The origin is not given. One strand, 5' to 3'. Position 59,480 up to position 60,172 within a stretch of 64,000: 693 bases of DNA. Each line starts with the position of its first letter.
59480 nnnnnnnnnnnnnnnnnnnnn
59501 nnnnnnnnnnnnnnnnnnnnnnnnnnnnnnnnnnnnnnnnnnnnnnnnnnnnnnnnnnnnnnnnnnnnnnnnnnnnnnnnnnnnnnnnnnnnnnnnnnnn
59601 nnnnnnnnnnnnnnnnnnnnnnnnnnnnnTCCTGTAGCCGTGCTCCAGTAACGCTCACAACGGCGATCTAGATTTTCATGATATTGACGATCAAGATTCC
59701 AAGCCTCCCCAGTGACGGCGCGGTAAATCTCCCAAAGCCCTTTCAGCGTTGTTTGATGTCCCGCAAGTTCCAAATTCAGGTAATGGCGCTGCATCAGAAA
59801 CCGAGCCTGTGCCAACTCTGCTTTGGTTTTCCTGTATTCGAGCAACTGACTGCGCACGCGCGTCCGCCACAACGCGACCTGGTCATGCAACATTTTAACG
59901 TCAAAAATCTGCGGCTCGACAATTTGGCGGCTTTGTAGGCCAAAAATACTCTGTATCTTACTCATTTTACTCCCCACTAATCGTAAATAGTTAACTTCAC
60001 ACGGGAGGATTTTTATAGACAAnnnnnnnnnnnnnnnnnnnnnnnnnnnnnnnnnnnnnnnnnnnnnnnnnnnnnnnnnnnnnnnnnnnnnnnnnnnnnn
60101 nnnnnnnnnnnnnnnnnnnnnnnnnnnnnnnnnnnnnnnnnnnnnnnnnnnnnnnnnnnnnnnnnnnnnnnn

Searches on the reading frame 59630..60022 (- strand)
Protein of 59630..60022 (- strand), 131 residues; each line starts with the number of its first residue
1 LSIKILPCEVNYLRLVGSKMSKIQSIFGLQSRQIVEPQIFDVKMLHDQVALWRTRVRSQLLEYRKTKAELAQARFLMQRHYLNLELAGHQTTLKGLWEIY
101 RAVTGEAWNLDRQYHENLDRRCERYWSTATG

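Call 17: search_protein_families(library=pfam, proteins=[window:59630-60022:-], max_evalue=0.01)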
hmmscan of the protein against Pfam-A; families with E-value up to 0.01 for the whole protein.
window:59630-60022:- (131 aa): 0 families

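Call 51: search_protein_families(library=pfam, proteins=[window:59630-59965:-], max_evalue=10)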
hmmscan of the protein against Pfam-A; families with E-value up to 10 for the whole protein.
seq(112 aa): 0 families

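Call 52: search_protein_families(library=phrogs, proteins=[window:59630-59965:-], max_evalue=1)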
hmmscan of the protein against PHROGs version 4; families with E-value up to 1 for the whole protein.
seq(112 aa): 0 families
